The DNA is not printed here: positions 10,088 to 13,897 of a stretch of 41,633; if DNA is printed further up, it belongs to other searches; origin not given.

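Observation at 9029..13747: Giant sacsin/MORC-type GHKL ATPase fused to a Res-III SF2 helicase, with about 800 unassigned central residues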

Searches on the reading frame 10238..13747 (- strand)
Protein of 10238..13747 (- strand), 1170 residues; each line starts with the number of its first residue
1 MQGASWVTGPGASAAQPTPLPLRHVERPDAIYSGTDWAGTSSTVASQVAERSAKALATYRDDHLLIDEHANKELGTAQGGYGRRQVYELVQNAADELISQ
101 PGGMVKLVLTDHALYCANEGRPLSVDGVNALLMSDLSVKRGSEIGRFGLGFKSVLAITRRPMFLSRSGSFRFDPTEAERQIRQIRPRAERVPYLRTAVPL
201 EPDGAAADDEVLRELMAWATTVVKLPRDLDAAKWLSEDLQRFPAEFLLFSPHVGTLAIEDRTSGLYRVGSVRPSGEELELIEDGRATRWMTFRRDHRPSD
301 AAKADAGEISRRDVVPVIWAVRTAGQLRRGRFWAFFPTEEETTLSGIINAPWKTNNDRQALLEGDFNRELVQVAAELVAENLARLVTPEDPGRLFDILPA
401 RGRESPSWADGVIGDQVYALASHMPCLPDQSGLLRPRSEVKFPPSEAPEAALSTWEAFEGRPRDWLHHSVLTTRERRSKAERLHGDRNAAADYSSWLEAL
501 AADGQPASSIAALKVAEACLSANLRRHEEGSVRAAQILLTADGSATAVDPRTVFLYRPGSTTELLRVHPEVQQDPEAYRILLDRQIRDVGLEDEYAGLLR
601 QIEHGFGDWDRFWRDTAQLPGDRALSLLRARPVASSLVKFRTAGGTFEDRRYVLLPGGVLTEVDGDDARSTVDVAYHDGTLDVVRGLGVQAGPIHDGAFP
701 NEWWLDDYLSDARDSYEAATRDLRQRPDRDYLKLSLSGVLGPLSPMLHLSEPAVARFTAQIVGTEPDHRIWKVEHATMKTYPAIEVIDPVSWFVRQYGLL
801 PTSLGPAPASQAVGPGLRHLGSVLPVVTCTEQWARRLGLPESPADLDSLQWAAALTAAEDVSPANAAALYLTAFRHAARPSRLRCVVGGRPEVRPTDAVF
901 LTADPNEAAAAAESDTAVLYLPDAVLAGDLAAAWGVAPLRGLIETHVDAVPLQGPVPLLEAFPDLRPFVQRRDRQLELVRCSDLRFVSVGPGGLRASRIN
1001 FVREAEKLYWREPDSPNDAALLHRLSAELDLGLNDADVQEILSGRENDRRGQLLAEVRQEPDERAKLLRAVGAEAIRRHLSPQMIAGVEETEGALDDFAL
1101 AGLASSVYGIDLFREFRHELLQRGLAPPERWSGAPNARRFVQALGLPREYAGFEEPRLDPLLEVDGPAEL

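Call 31: find_related_loci(query=A1, collection=genome_contigs, flank=10000)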
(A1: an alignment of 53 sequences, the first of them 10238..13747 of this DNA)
Query A1 (1170 aa) in genome_contigs; peptide patterns used: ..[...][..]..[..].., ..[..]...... (x = any residue, [..] = any of these).
600 stretches matched a pattern (row limit reached: there are more); 398 encode a relative of the query (tblastn E <= 1e-3); the best 80 are kept; 80 distinct loci.
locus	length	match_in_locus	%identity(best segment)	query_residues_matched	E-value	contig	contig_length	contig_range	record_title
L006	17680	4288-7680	41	37-1170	0e+0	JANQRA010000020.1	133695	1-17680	MAG: Acidimicrobiia bacterium isolate IP29b_bin.45 k99_2665675, whole genome shotgun sequence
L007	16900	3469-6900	37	32-1170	0e+0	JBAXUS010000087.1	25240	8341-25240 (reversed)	MAG: Planctomycetota bacterium isolate ELA667 MAG667_87, whole genome shotgun sequence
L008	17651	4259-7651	39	31-1170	0e+0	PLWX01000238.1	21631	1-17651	MAG: Acidobacteriaceae bacterium isolate palsa_359 73.20120700_P3D.64_contig_50034, whole genome shotgun sequence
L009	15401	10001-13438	38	30-1170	0e+0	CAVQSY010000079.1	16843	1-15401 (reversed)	MAG: uncultured Chloroflexia bacterium isolate MFD09964.bin.2.200 genome assembly, contig: contig_83158, whole genome sh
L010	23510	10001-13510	37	18-1170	0e+0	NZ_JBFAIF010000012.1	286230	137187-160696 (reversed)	Nonomuraea sp. NPDC050680 NPDC050680_39_F11.ctg-0012, whole genome shotgun sequence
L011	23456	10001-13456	36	30-1170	0e+0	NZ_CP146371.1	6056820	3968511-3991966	Mycobacterium sp. AMU20-3851 chromosome, complete genome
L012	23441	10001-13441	37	44-1170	0e+0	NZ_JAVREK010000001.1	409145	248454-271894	Streptomonospora wellingtoniae strain DSM 45055 NODE_1_length_409145_cov_23.958738, whole genome shotgun sequence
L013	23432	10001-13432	37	37-1170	0e+0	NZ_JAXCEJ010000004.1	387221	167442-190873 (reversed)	Actinomadura chokoriensis strain DLS-47 contig4, whole genome shotgun sequence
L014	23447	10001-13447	36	35-1170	0e+0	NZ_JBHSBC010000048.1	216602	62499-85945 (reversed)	Streptosporangium jomthongense strain TBRC 7912 GCM70011559_7, whole genome shotgun sequence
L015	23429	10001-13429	36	27-1170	0e+0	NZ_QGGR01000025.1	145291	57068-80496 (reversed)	Actinoplanes xinjiangensis strain DSM 45184 Ga0131117_125, whole genome shotgun sequence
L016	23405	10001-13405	36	37-1170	1e-180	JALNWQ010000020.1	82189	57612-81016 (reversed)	MAG: Solirubrobacteraceae bacterium isolate SO_2016_LW2 bin 26 scaffold00389_LW138R_2016, whole genome shotgun sequence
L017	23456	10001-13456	35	41-1167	3e-180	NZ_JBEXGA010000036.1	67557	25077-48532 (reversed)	Streptomyces sp. NPDC005336 NPDC005336_290_E3.ctg-0036, whole genome shotgun sequence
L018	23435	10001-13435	35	43-1167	4e-175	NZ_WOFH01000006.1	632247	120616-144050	Actinomadura litoris strain NEAU-AAG5 Scaffold6, whole genome shotgun sequence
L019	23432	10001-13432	34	40-1170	4e-173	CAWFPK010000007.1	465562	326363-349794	MAG: uncultured Actinomycetota bacterium isolate MFD01689.bin.2.72 genome assembly, contig: contig_35151, whole genome s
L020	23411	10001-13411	36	41-1155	8e-172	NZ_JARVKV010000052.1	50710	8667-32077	Streptomyces sp. DH37 NODE_52_length_50710_cov_205.266947, whole genome shotgun sequence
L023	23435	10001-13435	37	37-1170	6e-167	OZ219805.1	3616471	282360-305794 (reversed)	MAG: Dehalococcoidia bacterium isolate c58c6e01-4a6e-4794-97be-e35f15c585e3 genome assembly, chromosome: 3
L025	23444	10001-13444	36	41-1170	2e-174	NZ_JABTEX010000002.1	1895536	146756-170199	Planomonospora sp. ID82291 NODE_2_length_1895536_cov_620.056189, whole genome shotgun sequence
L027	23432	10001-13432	35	37-1170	2e-161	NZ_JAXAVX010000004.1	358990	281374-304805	Patulibacter brassicae strain SD NODE_4_length_358990_cov_45.817933, whole genome shotgun sequence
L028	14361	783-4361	34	32-1170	4e-159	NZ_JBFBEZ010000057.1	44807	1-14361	Streptomyces sp. NPDC093109 NPDC093109_173_B2.ctg-0057, whole genome shotgun sequence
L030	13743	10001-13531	34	42-1170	5e-157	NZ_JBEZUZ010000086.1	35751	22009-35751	Streptomyces sp. NPDC035033 NPDC035033_28_G3.ctg-0086, whole genome shotgun sequence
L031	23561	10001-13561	34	25-1170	1e-155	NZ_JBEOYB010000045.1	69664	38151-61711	Streptomyces sp. NPDC001985 NPDC001985_17_B12.ctg-0045, whole genome shotgun sequence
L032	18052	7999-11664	34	2-1170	1e-155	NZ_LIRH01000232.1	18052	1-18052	Streptomyces prasinus strain NRRL B-2712 B2712_contig_232, whole genome shotgun sequence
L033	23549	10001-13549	32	44-1170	7e-156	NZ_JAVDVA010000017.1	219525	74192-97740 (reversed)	Streptomyces sp. 3330 Ga0454455_17, whole genome shotgun sequence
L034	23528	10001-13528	33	44-1170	7e-155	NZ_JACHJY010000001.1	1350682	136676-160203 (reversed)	Streptomyces nymphaeiformis strain SFB5A Ga0436965_01, whole genome shotgun sequence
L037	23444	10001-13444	34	22-1170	1e-154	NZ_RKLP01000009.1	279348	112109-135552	Prescottella agglutinans strain CCTCC AB2014297 scaffold9, whole genome shotgun sequence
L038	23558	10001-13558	33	40-1170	3e-154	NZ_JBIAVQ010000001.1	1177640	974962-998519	Streptomyces sp. NPDC001536 NPDC001536_121_G8.ctg-0001, whole genome shotgun sequence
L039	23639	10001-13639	33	10-1167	3e-154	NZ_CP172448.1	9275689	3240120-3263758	Streptomyces sp. BBFR51 chromosome, complete genome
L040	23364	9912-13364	34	26-1152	6e-154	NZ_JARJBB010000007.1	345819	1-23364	Streptomyces tropicalis strain K1PA1 NODE_7_length_345819_cov_79.877217, whole genome shotgun sequence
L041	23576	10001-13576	33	38-1170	1e-153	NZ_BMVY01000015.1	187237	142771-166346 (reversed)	Streptomyces tauricus strain JCM 4837 sequence015, whole genome shotgun sequence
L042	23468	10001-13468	34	42-1170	2e-153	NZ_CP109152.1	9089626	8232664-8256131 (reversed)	Nonomuraea sp. NBC_01738 chromosome, complete genome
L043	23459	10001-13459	33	43-1170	6e-153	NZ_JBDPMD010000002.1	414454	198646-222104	Sphaerisporangium sp. B11E5 B11E5_contig_2, whole genome shotgun sequence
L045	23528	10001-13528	33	48-1170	1e-152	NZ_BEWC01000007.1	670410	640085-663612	Streptomyces ardesiacus strain NBRC 15402, whole genome shotgun sequence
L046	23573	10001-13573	33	38-1170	4e-152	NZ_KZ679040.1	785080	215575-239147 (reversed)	Streptomyces dioscori strain A217 scaffold3, whole genome shotgun sequence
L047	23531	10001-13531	34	44-1170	6e-152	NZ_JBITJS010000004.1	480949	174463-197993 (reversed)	Streptomyces sp. NPDC050145 NPDC050145_53_C10.ctg-0004, whole genome shotgun sequence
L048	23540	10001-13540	34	38-1170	2e-152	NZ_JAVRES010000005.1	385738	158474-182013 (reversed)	Streptomyces doudnae strain DSM 41981 NODE_5_length_385738_cov_56.969301, whole genome shotgun sequence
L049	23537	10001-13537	33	43-1170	4e-152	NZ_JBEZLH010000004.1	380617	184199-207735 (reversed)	Streptomyces sp. NPDC048309 NPDC048309_55_A2.ctg-0004, whole genome shotgun sequence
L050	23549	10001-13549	33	41-1170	6e-152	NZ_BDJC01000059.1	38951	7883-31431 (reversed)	Streptomyces sp. JHA26, whole genome shotgun sequence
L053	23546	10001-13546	32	42-1170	2e-151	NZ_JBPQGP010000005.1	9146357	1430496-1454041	Kitasatospora sp. HPMI-4 HPMI-4_5, whole genome shotgun sequence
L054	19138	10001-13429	34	22-1170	8e-152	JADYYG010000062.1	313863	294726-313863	MAG: Dehalococcoidia bacterium isolate SJ520 c_000001832979, whole genome shotgun sequence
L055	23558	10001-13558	34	40-1170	1e-150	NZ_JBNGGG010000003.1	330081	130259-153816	Streptomyces sp. UG1 NODE_3_length_330081_cov_80.164862, whole genome shotgun sequence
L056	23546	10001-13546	33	35-1170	5e-151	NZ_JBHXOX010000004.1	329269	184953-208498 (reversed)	Streptomyces cyaneofuscatus strain NPDC058568 NPDC058568_T43_G11.ctg-0004, whole genome shotgun sequence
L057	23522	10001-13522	34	44-1170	3e-156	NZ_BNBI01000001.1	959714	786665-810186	Streptomyces fumanus strain JCM 4477 sequence01, whole genome shotgun sequence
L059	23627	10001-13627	33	8-1170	2e-150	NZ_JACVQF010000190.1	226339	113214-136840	Streptomyces griseicoloratus strain TRM S81-3 1080, whole genome shotgun sequence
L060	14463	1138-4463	40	27-1170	1e-150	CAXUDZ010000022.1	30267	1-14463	MAG TPA_asm: uncultured Abditibacterium sp. isolate public_SRR14722176_metawrap_bin.6 genome assembly, contig: public_SR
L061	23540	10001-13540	33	42-1170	2e-150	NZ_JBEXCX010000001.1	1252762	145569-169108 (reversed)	Streptomyces sp. NPDC005573 NPDC005573_288_A11.ctg-0001, whole genome shotgun sequence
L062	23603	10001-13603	34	10-1170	3e-150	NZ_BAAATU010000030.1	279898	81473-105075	Streptomyces pulveraceus strain JCM 7545 sequence030, whole genome shotgun sequence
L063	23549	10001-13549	34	35-1170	3e-150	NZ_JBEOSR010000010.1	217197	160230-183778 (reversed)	Streptomyces sp. NPDC096095 NPDC096095_221_D2.ctg-0010, whole genome shotgun sequence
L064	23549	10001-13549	34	35-1170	4e-150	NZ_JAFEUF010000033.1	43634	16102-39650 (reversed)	Streptomyces durocortorensis strain RHZ10 NODE_34_covk_52.969718_covr_120.65311, whole genome shotgun sequence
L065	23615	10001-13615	33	23-1170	8e-150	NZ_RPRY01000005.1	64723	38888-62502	Streptomyces sp. WAC06614 AA000226-5_WAC06614, whole genome shotgun sequence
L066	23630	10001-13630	33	13-1170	1e-149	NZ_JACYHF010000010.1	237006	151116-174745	Streptomyces sp. DSM 110735 NODE_10_length_237006_cov_115.707292, whole genome shotgun sequence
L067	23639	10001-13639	32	13-1170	2e-149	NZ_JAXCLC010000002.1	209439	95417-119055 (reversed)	Kitasatospora purpeofusca strain SeTe27 2, whole genome shotgun sequence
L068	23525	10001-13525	33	48-1170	4e-149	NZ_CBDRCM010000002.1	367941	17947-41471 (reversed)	Actinacidiphila sp. bgisy160 isolate BGISY000160 BGISY000160.2, whole genome shotgun sequence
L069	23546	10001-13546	33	42-1170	6e-149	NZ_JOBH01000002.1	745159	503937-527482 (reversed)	Streptomyces violens strain NRRL ISP-5597 contig2.1, whole genome shotgun sequence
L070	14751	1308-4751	33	42-1170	2e-150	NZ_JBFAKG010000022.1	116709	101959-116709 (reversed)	Saccharopolyspora sp. NPDC050389 NPDC050389_58_F4.ctg-0022, whole genome shotgun sequence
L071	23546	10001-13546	33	41-1170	5e-149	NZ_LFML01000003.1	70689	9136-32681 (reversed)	Streptomyces roseus strain ATCC 31245 contig_3, whole genome shotgun sequence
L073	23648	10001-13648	33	9-1170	4e-148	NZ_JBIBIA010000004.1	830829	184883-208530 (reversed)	Streptomyces sp. NPDC008086 NPDC008086_172_F4.ctg-0004, whole genome shotgun sequence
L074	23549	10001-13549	33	38-1170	2e-148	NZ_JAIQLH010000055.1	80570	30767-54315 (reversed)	Streptomyces huiliensis strain SCA2-4 contig55, whole genome shotgun sequence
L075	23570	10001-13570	33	40-1170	2e-148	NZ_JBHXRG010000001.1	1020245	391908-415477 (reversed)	Nocardia sp. NPDC058640 NPDC058640_T47_B2.ctg-0001, whole genome shotgun sequence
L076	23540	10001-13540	33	41-1170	6e-150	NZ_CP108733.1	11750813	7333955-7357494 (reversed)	Streptomyces sp. NBC_00986 chromosome, complete genome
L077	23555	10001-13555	33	44-1170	6e-156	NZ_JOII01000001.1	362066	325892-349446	Streptomyces albidoflavus strain NRRL B-1271 contig1.1, whole genome shotgun sequence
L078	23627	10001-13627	33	4-1170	1e-147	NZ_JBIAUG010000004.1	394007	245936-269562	Streptomyces sp. NPDC001744 NPDC001744_130_F2.ctg-0004, whole genome shotgun sequence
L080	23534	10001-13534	33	48-1170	5e-147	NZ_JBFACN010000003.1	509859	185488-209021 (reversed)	Streptomyces sp. NPDC021562 NPDC021562_189_B1.ctg-0003, whole genome shotgun sequence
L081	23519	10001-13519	33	44-1170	9e-147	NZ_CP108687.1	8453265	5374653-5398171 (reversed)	Streptomyces sp. NBC_01013 chromosome, complete genome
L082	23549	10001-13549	33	40-1170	2e-146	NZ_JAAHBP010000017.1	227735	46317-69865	Streptomyces sp. D2-8 contig17, whole genome shotgun sequence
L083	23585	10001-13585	33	31-1170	4e-146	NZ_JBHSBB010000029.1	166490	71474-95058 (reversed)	Streptomyces polygonati strain CGMCC 4.7237 platanus_K_default_29, whole genome shotgun sequence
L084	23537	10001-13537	33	44-1170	3e-146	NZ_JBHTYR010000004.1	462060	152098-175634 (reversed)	Streptomyces sp. NPDC056716 NPDC056716_T14_D9.ctg-0004, whole genome shotgun sequence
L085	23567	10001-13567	33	40-1170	4e-146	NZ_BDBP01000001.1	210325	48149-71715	Nocardia lijiangensis NBRC 108240, whole genome shotgun sequence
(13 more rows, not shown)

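Call 40: search_protein_families(library=pfam, proteins=[L039:21974-22654:+, L039:22161-23195:+, L039:22714-23562:+, L039:7488-9617:+, L039:7419-9554:-, L039:4138-5520:+, L039:5561-6433:-, L039:6430-7422:-, L039:6655-7908:+, L039:2643-3788:-], max_evalue=0.001)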
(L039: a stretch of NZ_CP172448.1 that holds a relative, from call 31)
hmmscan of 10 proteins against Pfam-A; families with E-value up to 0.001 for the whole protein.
L039:21974-22654:+ (226 aa): 0 families

L039:22161-23195:+ (344 aa): 0 families

L039:22714-23562:+ (282 aa): 2 families
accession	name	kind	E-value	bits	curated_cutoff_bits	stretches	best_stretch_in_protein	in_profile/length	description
PF19054.6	DUF5753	-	4e-56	189.9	23.4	1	100-274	4-177/178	Domain of unknown function (DUF5753)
PF13560.12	HTH_31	-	7.5e-16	58.6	27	1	12-72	2-63/64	Helix-turn-helix domain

L039:7488-9617:+ (709 aa): 0 families

L039:7419-9554:- (711 aa): 3 families
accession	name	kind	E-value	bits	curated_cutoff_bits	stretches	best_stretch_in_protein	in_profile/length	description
PF01381.28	HTH_3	-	2.3e-12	47.2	23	1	14-65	2-53/55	Helix-turn-helix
PF13560.12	HTH_31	-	1.5e-08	35.2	27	1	20-66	13-60/64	Helix-turn-helix domain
PF13443.12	HTH_26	-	1.8e-06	28.5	22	1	15-67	4-57/63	Cro/C1-type HTH DNA-binding domain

L039:4138-5520:+ (460 aa): 1 family
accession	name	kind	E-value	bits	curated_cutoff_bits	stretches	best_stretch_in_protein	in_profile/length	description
PF00145.23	DNA_methylase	-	8.4e-27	94.9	22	2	192-433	86-318/324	C-5 cytosine-specific DNA methylase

L039:5561-6433:- (290 aa): 1 family
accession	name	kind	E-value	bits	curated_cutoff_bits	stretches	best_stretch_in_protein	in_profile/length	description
PF19866.4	DUF6339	-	7.4e-11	42.6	23.2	1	82-222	6-165/175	Family of unknown function (DUF6339)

L039:6430-7422:- (330 aa): 0 families

L039:6655-7908:+ (417 aa): 0 families

L039:2643-3788:- (381 aa): 0 families
